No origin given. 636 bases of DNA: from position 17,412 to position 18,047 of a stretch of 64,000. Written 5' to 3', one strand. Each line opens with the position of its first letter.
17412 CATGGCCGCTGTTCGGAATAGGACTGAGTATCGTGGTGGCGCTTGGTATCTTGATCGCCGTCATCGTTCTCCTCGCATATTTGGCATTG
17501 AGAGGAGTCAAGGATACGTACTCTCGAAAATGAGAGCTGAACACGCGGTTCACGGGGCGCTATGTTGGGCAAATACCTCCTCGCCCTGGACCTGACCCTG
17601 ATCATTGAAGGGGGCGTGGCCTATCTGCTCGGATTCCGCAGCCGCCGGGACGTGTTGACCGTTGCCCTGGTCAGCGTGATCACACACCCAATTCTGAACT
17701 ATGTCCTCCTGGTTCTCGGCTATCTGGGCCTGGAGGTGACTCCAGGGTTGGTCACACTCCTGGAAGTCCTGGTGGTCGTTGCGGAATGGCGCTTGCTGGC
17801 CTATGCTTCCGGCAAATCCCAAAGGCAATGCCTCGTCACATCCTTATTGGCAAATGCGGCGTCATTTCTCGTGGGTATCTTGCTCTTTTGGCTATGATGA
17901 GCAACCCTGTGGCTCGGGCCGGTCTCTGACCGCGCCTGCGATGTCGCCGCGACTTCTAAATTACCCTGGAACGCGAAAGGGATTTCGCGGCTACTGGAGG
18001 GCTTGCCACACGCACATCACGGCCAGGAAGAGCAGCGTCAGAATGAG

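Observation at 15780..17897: Candidate undescribed membrane micro-protein maturation/export system: MFS-like protein + 3 D-x-x-P-P micro-proteins + 4-TM polar-core protein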

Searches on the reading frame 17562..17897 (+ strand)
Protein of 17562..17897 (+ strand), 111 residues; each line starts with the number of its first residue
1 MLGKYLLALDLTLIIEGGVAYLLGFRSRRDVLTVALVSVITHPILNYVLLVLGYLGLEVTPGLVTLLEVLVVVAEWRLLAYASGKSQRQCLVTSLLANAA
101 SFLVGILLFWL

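Call 3: search_protein_families(library=pfam, proteins=[window:17562-17897:+], max_evalue=1)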
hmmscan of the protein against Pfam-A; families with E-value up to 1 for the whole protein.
window:17562-17897:+ (111 aa): 0 families

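Call 4: search_protein_families(library=ncbifam, proteins=[window:17562-17897:+], max_evalue=1)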
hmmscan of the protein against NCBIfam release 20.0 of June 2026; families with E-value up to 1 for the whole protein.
window:17562-17897:+ (111 aa): 0 families

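Call 7: find_homologous_proteins(query=window:17562-17894:+, max_evalue=0.01)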
Query window:17562-17894:+ (111 aa): 38 proteins with E <= 0.01 among 98 candidates.
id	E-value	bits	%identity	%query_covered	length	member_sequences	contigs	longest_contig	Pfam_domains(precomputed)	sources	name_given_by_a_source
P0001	2.7e-59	216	100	100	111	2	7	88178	-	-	-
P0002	1.0e-45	172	78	100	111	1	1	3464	-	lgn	-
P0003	1.7e-40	156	73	98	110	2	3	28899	-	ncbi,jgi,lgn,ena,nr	ncbi:MAG TPA: hypothetical protein PKH77_09885 [Anaerolineae bacterium]|nr:hypothetical protein [Ana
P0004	1.4e-34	137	65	99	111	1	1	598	-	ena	-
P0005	1.6e-34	137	65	100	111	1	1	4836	-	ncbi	ncbi:MAG: hypothetical protein AB1649_22375 [Chloroflexota bacterium]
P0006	5.8e-34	135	65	99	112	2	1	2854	-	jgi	jgi:membrane-bound ClpP family serine protease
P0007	1.5e-33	133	64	99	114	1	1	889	-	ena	-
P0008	9.7e-33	131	65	99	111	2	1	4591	-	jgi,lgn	jgi:hypothetical protein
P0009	2.9e-32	129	62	100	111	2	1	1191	-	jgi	jgi:hypothetical protein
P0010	7.8e-32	128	59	99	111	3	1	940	-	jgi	jgi:hypothetical protein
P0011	8.7e-32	128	64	99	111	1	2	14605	-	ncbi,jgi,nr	ncbi:MAG: hypothetical protein EHM33_07695 [Chloroflexi bacterium]|nr:MAG: hypothetical protein EHM3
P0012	2.2e-31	126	64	96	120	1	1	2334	-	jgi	jgi:hypothetical protein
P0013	4.0e-31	126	62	99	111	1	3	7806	-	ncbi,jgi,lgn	-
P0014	8.4e-31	125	61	99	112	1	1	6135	-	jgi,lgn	jgi:hypothetical protein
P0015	1.1e-30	124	60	99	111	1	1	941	-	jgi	jgi:hypothetical protein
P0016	1.2e-30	124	56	99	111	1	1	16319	-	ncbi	-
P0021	7.0e-29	118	63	98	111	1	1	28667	-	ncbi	-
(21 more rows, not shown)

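Call 8: find_encoding_contigs(protein=P0003, flank=6000, max_places=3)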
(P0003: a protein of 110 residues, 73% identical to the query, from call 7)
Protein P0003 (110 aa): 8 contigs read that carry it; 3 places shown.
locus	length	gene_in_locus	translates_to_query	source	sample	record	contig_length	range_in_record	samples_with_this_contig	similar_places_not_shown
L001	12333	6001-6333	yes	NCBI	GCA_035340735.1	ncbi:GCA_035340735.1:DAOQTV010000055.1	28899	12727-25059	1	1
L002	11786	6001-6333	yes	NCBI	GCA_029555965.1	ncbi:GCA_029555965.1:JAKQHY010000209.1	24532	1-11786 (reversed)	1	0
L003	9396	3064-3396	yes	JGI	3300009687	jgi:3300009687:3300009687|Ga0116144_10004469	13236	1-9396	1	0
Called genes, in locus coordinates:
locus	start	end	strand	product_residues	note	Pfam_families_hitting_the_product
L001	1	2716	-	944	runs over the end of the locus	PF13231:PMT_2 (faint)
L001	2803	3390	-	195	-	-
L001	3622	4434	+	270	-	PF01061:ABC2_membrane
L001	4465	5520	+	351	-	PF07690:MFS_1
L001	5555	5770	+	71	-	-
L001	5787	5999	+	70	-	-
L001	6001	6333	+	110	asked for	-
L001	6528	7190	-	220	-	-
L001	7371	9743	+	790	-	PF04389:Peptidase_M28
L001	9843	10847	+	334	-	PF13673:Acetyltransf_10 (faint), PF08445:FR47 (faint), PF00583:Acetyltransf_1, PF13508:Acetyltransf_7 (weak)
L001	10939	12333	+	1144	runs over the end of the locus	PF13231:PMT_2, PF13449:Phytase-like (faint), PF08450:SGL (weak), PF25021:TEN_NHL (faint), PF01436:NHL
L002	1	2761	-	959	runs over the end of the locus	PF13231:PMT_2 (faint)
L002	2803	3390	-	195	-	-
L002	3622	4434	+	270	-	PF01061:ABC2_membrane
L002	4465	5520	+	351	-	PF07690:MFS_1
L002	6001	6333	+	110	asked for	-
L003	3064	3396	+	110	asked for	-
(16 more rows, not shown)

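Call 9: find_encoding_contigs(protein=P0016, flank=6000, max_places=2)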
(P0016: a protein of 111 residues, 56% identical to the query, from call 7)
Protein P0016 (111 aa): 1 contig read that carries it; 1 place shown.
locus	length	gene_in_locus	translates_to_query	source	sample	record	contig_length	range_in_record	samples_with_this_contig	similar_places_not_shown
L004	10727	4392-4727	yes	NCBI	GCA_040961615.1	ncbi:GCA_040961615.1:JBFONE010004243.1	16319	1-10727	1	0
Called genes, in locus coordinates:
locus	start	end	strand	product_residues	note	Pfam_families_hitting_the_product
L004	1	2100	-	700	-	?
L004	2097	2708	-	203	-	PF02577:BFN_dom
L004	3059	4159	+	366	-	-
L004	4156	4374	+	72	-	-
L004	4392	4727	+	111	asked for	-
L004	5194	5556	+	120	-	PF00903:Glyoxalase, PF12681:Glyoxalase_2 (weak), PF18029:Glyoxalase_6 (weak)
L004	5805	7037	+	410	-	PF02163:Peptidase_M50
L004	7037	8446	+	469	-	PF13416:SBP_bac_8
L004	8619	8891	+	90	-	PF00248:Aldo_ket_red (faint)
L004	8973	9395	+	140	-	-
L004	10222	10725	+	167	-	PF13302:Acetyltransf_3, PF13420:Acetyltransf_4, PF00583:Acetyltransf_1, PF13673:Acetyltransf_10 (weak), PF13508:Acetyltransf_7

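Call 10: find_encoding_contigs(protein=P0021, flank=6000, max_places=2)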
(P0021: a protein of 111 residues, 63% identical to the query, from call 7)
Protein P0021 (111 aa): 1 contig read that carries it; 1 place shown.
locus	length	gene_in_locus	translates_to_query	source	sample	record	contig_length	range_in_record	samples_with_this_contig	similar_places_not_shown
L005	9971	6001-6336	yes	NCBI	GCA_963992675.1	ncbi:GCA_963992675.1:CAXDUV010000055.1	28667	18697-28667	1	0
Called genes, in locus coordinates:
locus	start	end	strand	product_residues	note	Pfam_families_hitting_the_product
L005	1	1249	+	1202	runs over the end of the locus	PF02463:SMC_N, PF13175:AAA_15 (faint), PF13304:AAA_21 (weak), PF13476:AAA_23, PF24161:CCDC39 (faint), PF06470:SMC_hinge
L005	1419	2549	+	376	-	PF00512:HisKA, PF13581:HATPase_c_2 (weak), PF02518:HATPase_c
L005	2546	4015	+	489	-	-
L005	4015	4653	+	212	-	PF00072:Response_reg, PF08281:Sigma70_r4_2, PF00196:GerE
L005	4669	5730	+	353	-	-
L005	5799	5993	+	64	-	-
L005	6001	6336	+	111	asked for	-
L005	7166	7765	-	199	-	PF00155:Aminotran_1_2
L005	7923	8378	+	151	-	-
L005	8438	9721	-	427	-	PF00709:Adenylsucc_synt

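Call 21: predict_structure(alignment_id=A1)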
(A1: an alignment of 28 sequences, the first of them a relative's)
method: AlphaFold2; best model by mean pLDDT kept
length: 111 residues; sequences in the alignment: 28
mean_pLDDT: 93.1   pTM: 0.82
mean pLDDT of the five models: 93.1, 92.4, 89.9, 89.7, 88.9
residues with pLDDT >= 90: 92; 70-90: 18; 50-70: 1; < 50: 0
segments of 3 or more residues with pLDDT < 50: none
pLDDT, mean of each block of 10 residues (from residue 1): 86 96 95 96 93 92 94 97 95 97 87 61
secondary structure, 60 per line:
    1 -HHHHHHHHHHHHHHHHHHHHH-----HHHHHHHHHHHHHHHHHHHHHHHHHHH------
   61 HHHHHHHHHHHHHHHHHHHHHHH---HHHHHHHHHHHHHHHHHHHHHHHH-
elements in order: H2-22 H28-54 H61-83 H87-110
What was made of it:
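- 17562..17897 (+): 4-TM protein, 111 aa, core component 2. Polar core at mid-membrane: E16 (TM1), T41 (TM2), E68 and E75 (TM3), N98 and S101 (TM4). Predicted N-out/C-out. AlphaFold pLDDT 93 with four helices (call 21).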

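Call 25: fold_search(model_id=the predicted structure, library=pdb)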
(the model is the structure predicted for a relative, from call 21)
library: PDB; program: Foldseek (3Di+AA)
matches with E <= 10: 57; with E <= 0.001: 0
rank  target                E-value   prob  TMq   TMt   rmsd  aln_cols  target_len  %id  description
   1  6o6p_A                1.4e+00  0.14  0.28  0.19  10.8       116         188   15  Structure of the regulator FasR from Mycobacterium tuberculosis in complex with DNA (released 2020-03-11)
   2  9h2v_A                1.4e+00  0.08  0.24  0.10  13.2       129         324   20  a YnaI-MscS chimera in an open conformation purified in DDM showing ligand-filled pockets (released 2025-09-24)
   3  7xtb_R                2.5e+00  0.06  0.22  0.12  12.7       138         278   16  Serotonin 6 (5-HT6) receptor-Gs-Nb35 complex (released 2022-07-27)
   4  6o6p_B                2.8e+00  0.09  0.28  0.19  10.4       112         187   15  Structure of the regulator FasR from Mycobacterium tuberculosis in complex with DNA (released 2020-03-11)
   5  4etr_A                2.8e+00  0.08  0.26  0.24  15.1       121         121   12  X-ray structure of PA2169 from Pseudomonas aeruginosa (released 2013-01-09)
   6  8ghv_D                2.8e+00  0.06  0.24  0.12  12.4       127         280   15  Cannabinoid Receptor 1-G Protein Complex (released 2023-05-24)
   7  9lrb_R                3.0e+00  0.06  0.25  0.13  12.8       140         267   16  Cryo-EM structure of the histamine H1 receptor-Gs protein complex (released 2025-06-11)
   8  8pkm_R                3.0e+00  0.06  0.21  0.12  11.6       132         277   17  Befiradol-bound serotonin 5-HT1A receptor - Gi Protein Complex (released 2024-05-29)
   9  3lcn_B                3.3e+00  0.08  0.26  0.28  13.6       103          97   11  Nab2:Gfd1 complex (released 2010-05-12)
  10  9kvg_R                3.3e+00  0.06  0.25  0.14  10.7       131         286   19  A Cryo_EM structure of 5_HT1A complex with 5-Meo-DMT (released 2025-12-03)
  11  4hyc_A                3.7e+00  0.08  0.32  0.19   9.5       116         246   18  Structure of a presenilin family intramembrane aspartate protease in P2 space group (released 2012-12-19)
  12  2v75                  4.1e+00  0.08  0.26  0.31  13.0        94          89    8  N-terminal domain of Nab2 (released 2008-01-29)
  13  9w2u_J                4.1e+00  0.07  0.29  0.22  11.9       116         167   16  Cryo-EM structure of complex I on the bovine heart submitochondrial particles, open (released 2026-04-01)
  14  8tm9_A                4.3e+00  0.10  0.33  0.19  10.3       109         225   16  Computationally designed tunable C2 symmetric tandem repeat homodimer, D_3_633_8x bound to peptide (released 2024-12-11)
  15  5iz2_A                4.6e+00  0.23  0.45  0.42   4.7        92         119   13  Crystal structure of the N. clavipes spidroin NTD at pH 6.5 (released 2016-07-27)
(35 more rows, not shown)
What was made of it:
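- Tried and rejected: Foldseek of the confident 4-TM model against the PDB gave nothing with E < 1 (call 25).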

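Call 26: search_protein_representatives(alignment_id=A1)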
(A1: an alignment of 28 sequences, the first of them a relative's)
Query: 28 sequences, 111 profile positions. Proteins with E-value up to 0.001 (for the whole library): 2548; up to 1e-10: 454; up to 1e-30: 6. The best 150 are listed.
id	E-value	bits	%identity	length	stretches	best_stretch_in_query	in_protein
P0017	7.6e-44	164.9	-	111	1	1-111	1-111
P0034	7.7e-44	164.9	-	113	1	2-111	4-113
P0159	3.2e-36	140.4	-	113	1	2-110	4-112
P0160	1.5e-34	135.0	-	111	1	1-111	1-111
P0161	1.4e-32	128.6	-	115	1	2-110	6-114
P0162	2.2e-31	124.8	-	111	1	1-111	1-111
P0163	1.4e-27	112.6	-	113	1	2-109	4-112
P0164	1.4e-27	112.5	-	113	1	3-108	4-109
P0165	3.2e-27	111.4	-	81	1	31-110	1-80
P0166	8.2e-26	106.9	-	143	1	3-109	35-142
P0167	1.7e-25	105.9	-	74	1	36-109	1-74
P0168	2.1e-25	105.6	-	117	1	4-109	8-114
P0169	1.4e-24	102.9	-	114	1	3-109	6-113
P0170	1.6e-24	102.7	-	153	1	3-109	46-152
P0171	1.7e-24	102.7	-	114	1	2-110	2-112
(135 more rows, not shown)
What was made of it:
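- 17562..17897 (+): Family of 2,548 clusters at E <= 1e-3 (call 26).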

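Call 28: search_protein_families(library=pfam, alignment_id=A3, max_evalue=1)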
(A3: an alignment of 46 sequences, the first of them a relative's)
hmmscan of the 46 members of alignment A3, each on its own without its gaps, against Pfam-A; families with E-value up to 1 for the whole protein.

A. member 1, P0001 (111 aa): 0 families

B. families by the number of members that match (of 46 scanned): 16 families
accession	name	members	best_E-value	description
PF14126.11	DUF4293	2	0.034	Domain of unknown function (DUF4293)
PF05230.16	MASE2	1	0.0072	MASE2 domain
PF09838.14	DUF2065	1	0.01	Uncharacterized protein conserved in bacteria (DUF2065)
PF00902.23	TatC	1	0.011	Sec-independent protein translocase protein (TatC)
PF14102.11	Caps_synth_CapC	1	0.015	Capsule biosynthesis CapC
PF19144.5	DUF5826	1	0.02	Family of unknown function (DUF5826)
PF17555.7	TssN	1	0.027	Type VI secretion system, TssN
PF21165.2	FGFR3_TM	1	0.045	Fibroblast growth factor receptor 3 transmembrane domain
PF25093.1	DUF7807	1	0.1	Family of unknown function (DUF7807)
PF23494.1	bPH_10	1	0.13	YqeB-like bacterial PH domain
PF11298.13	DUF3099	1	0.15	Protein of unknown function (DUF3099)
PF07863.16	CtnDOT_TraJ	1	0.24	Homologues of TraJ from Bacteroides conjugative transposon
PF06667.17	PspB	1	0.32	Phage shock protein B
PF19258.4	KxYKxGKxW_sig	1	0.44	KxYKxGKxW signal peptide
PF02361.21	CbiQ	1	0.58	Cobalt transport protein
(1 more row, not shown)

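Call 29: search_protein_families(library=ncbifam, alignment_id=A3, max_evalue=1)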
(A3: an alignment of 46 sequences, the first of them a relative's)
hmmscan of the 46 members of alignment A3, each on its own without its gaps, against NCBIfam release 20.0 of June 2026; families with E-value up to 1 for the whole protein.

A. member 1, P0001 (111 aa): 0 families

B. families by the number of members that match (of 46 scanned): 17 families
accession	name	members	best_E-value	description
NF009521.0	PRK12882.1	4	0.0071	geranylgeranylglycerol-phosphate geranylgeranyltransferase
NF043080.1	MMSYN1_0166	3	0.0096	oligopeptide ABC transporter permease OppC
TIGR01695.1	murJ_mviN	1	0.0062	murein biosynthesis integral membrane protein MurJ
TIGR00883.1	2A0106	1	0.013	metabolite/H+ symporter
NF053812.1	Ssi4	1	0.033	immunity protein Sip4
NF008930.0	PRK12287.1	1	0.038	AI-2E family transporter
NF040926.1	small_YadW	1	0.19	small protein YadW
NF045746.1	MPN270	1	0.22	MPN270 family protein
NF045996.1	MAG0920_fam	1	0.23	MAG0920 family protein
NF041247.1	UsfY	1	0.25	protein UsfY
NF005620.0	PRK07375.1-5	1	0.34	putative monovalent cation/H+ antiporter subunit C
NF008174.0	PRK10921.1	1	0.35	Sec-independent protein translocase subunit TatC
NF009256.0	PRK12612.1-4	1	0.51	putative monovalent cation/H+ antiporter subunit F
NF033858.1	ABC2_perm_RbbA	1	0.53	ribosome-associated ATPase/putative transporter RbbA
NF011369.0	PRK14788.1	1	0.65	lipoprotein signal peptidase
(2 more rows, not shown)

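Call 34: search_solved_structures(query=A3, max_evalue=10)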
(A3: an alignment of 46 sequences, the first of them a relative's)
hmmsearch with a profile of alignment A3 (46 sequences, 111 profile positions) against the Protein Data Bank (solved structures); distinct sequences matched with E-value up to 10: 0.

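Call 37: search_protein_families(library=padloc, proteins=[window:17562-17894:+], max_evalue=1)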
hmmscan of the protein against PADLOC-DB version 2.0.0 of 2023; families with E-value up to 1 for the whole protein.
window:17562-17894:+ (111 aa): 0 families

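Call 56: find_encoding_contigs(protein=P0002, flank=4000, max_places=2)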
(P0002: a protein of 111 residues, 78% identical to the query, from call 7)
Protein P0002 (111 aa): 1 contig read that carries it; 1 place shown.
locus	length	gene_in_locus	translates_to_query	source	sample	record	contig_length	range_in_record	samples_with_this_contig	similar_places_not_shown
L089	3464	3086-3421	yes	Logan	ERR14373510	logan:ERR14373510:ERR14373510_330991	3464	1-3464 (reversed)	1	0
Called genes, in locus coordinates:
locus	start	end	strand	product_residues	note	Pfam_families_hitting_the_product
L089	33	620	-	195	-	-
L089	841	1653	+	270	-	PF01061:ABC2_membrane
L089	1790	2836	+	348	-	-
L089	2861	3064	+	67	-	-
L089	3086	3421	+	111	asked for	-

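Call 57: find_encoding_contigs(protein=P0001, flank=3000, max_places=6)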
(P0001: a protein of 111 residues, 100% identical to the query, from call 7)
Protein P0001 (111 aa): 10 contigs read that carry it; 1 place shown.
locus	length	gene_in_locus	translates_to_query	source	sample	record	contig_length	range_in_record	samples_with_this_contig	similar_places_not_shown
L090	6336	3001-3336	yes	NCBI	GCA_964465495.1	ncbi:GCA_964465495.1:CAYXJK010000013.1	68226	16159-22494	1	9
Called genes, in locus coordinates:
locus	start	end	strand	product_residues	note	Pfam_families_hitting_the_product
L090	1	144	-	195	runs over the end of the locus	-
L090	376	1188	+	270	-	PF01061:ABC2_membrane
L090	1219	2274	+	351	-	PF07690:MFS_1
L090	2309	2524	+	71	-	-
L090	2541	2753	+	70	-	-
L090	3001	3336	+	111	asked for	-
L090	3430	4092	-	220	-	-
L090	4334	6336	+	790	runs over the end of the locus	PF04389:Peptidase_M28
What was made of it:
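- pep3 has a GTG start and a weak ribosome-binding site, and it is not called in the public record of this genome (call 57).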

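Call 61: find_related_loci(query=A1, collection=metagenome_contigs, flank=4000)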
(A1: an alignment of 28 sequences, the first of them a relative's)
Query A1 (111 aa) in metagenome_contigs; peptide patterns used: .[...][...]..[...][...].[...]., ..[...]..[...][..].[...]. (x = any residue, [..] = any of these).
311 stretches matched a pattern; 61 encode a relative of the query (tblastn E <= 1e-3); 61 distinct loci.
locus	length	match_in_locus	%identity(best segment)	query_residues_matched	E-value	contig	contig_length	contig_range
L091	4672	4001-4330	62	1-110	3e-39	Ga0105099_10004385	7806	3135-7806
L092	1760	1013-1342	60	1-110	5e-37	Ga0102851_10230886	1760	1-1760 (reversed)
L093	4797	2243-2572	63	1-110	3e-36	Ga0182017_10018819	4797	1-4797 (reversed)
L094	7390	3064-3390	73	2-110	1e-35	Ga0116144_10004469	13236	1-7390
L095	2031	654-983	56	1-110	4e-33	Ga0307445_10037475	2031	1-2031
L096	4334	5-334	56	1-110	4e-33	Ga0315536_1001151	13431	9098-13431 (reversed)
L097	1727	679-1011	65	1-111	3e-32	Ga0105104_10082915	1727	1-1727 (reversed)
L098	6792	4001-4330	58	1-110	7e-32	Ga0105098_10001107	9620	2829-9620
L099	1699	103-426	56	4-111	8e-32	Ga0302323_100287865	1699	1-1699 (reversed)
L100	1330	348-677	54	1-110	4e-32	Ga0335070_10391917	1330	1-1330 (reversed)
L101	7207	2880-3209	64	1-110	6e-31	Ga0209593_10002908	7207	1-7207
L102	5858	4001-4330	64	1-110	6e-31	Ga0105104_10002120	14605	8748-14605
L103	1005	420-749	60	1-110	7e-31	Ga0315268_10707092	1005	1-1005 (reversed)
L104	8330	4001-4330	52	1-110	5e-30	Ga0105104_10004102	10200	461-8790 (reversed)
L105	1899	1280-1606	58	1-109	2e-28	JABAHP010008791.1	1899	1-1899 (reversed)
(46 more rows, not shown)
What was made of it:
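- Tried and rejected: It was rerun with the Chloroflexota-type alignment (call 61).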
